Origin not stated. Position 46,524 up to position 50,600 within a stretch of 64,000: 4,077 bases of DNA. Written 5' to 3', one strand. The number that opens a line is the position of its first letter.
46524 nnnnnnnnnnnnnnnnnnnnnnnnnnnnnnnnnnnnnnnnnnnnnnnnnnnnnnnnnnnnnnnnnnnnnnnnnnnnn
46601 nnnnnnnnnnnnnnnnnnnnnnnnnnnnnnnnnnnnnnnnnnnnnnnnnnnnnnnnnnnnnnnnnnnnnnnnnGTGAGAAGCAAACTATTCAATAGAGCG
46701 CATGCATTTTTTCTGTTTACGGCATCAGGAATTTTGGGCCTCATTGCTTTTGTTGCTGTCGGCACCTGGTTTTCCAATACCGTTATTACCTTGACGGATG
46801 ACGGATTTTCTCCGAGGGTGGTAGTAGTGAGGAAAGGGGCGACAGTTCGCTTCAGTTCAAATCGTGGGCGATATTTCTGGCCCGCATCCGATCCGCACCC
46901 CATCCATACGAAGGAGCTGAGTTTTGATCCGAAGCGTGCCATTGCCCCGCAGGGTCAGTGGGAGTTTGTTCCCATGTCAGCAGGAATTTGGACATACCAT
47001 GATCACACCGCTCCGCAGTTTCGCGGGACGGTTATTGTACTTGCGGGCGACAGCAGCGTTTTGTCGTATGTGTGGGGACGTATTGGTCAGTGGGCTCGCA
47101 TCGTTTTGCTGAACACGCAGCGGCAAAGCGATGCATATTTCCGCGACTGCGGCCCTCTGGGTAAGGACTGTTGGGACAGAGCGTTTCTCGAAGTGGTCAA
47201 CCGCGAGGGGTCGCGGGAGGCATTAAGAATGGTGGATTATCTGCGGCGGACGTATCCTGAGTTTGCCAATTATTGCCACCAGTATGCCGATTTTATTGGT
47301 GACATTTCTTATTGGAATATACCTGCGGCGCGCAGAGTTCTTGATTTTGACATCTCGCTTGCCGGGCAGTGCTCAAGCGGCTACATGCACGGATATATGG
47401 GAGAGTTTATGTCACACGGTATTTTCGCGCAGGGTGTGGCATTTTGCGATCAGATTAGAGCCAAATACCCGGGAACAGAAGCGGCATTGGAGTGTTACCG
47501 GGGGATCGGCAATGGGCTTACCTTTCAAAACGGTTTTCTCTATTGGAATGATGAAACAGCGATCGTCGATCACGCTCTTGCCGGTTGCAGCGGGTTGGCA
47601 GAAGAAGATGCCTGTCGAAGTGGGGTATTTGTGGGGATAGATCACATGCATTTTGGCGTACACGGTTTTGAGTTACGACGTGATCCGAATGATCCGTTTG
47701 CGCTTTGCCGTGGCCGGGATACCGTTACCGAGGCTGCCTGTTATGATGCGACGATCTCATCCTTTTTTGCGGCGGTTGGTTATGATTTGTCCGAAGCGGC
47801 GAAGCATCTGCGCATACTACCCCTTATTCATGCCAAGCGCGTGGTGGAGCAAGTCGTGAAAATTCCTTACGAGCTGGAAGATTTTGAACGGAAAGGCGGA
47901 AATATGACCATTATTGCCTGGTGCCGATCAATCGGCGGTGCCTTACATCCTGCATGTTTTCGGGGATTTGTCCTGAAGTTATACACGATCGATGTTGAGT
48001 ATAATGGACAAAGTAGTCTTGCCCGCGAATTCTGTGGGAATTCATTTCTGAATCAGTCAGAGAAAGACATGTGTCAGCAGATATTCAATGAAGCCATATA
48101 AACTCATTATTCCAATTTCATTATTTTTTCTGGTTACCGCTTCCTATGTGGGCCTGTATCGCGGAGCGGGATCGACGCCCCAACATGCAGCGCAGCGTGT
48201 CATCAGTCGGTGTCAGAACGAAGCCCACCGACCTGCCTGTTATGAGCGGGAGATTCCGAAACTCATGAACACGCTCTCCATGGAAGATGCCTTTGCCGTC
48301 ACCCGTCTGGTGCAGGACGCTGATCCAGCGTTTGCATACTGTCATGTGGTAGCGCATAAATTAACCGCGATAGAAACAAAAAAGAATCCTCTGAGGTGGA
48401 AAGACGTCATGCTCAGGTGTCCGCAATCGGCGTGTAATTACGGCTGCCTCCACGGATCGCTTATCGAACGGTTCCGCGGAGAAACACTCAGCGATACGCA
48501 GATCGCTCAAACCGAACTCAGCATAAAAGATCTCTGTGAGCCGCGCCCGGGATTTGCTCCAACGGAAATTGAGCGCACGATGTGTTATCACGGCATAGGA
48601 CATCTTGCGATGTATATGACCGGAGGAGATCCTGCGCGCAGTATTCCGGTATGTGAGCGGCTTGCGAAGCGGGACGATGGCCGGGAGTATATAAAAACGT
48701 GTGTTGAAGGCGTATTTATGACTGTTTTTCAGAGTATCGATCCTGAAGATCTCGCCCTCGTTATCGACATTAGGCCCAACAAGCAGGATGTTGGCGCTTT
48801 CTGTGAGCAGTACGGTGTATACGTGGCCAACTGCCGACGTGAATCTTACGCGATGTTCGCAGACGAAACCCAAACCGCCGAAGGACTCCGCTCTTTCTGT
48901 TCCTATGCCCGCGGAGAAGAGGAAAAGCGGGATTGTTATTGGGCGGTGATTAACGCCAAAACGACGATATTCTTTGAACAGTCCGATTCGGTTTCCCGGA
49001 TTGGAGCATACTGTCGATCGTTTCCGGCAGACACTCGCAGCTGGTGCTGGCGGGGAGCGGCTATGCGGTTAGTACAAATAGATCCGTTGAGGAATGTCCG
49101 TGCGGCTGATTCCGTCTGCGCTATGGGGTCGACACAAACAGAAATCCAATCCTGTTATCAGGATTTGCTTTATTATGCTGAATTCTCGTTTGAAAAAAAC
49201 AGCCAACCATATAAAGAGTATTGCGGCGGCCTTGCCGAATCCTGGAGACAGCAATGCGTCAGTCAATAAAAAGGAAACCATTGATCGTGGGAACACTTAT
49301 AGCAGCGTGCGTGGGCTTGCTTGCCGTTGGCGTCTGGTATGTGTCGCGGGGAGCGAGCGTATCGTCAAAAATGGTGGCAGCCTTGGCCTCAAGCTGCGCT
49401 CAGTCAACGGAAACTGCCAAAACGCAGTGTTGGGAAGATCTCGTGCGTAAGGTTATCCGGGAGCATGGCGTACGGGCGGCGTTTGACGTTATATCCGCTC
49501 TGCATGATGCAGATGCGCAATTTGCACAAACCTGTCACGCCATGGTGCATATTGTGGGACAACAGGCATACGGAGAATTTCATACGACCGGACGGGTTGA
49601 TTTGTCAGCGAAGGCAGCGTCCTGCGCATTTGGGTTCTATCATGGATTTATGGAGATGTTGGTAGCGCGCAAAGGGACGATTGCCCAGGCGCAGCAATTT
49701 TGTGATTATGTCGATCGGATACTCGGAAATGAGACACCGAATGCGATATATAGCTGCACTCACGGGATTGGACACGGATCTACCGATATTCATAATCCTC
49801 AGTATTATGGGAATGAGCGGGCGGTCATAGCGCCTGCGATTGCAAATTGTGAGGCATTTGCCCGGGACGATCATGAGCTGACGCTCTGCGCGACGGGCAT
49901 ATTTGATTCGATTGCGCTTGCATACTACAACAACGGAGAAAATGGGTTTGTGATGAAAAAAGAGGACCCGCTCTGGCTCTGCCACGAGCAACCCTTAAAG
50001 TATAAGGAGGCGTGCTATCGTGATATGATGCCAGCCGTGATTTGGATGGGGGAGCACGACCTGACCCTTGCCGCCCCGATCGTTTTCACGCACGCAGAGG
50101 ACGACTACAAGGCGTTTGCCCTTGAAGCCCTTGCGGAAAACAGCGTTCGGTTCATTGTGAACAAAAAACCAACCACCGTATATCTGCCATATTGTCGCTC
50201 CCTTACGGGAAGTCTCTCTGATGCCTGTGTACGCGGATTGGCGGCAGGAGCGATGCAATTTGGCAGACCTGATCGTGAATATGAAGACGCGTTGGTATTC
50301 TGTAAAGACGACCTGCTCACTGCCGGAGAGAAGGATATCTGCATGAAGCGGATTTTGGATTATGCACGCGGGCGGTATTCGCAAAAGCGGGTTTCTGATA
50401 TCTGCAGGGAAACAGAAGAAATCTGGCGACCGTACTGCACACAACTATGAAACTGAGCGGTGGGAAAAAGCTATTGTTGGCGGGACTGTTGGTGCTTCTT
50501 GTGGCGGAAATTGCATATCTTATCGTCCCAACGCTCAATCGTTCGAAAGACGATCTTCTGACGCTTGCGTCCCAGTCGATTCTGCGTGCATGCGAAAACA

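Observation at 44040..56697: Four paralogs carry an N-terminal cupredoxin-like domain with an H...H-D-H signature instead of the blue-copper Cys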

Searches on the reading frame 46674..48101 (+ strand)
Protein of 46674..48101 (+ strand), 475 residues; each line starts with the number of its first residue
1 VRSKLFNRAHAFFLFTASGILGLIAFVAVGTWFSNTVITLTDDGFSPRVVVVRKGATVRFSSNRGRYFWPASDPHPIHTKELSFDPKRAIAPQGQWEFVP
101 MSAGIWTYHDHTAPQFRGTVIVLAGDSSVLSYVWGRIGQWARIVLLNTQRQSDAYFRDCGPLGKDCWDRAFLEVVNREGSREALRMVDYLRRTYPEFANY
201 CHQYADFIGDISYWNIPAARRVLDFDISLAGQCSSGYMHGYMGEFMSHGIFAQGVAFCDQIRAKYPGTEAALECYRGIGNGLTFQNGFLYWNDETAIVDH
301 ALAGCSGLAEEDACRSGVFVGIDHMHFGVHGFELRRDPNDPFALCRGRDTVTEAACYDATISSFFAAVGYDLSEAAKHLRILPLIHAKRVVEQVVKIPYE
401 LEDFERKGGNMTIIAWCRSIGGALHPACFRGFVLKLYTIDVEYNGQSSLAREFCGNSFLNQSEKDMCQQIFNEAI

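Call 3: search_protein_families(library=pfam, proteins=[window:46674-48101:+], max_evalue=1)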
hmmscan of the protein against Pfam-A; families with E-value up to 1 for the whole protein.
window:46674-48101:+ (475 aa): 2 families
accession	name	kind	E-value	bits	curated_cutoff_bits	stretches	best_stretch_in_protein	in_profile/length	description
PF13473.12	Cupredoxin_1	-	0.018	15.5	27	1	36-122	23-104/104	Cupredoxin-like domain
PF08310.17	LGFP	-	0.12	13.2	22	0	276-296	13-33/53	LGFP repeat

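Call 4: search_protein_families(library=ncbifam, proteins=[window:46674-48101:+], max_evalue=1)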
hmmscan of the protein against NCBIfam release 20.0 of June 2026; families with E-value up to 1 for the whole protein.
window:46674-48101:+ (475 aa): 0 families

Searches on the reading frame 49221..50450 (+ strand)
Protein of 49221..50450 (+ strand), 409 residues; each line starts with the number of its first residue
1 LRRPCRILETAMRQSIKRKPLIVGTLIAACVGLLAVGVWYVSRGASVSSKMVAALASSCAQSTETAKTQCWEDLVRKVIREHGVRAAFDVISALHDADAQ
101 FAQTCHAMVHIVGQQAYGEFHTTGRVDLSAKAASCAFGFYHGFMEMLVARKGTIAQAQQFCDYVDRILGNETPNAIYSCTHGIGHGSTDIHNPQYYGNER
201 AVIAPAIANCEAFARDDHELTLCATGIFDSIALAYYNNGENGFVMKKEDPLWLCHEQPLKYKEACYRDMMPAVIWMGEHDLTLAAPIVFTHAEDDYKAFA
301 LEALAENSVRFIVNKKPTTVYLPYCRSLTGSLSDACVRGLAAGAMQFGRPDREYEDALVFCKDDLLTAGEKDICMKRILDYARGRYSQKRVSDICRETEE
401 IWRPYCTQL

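Call 21: search_protein_families(library=pfam, proteins=[window:49221-50450:+], max_evalue=0.1)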
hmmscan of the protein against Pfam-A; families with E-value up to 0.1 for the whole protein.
window:49221-50450:+ (409 aa): 2 families
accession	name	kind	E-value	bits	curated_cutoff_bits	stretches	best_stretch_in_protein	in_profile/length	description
PF19947.4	DUF6409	-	0.027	14.9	27.2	0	14-80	29-91/122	Family of unknown function (DUF6409)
PF22785.1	Tc-R-P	-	0.038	15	27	0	138-188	46-95/106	Polymorphic toxin system, DSP-PTPase phosphatase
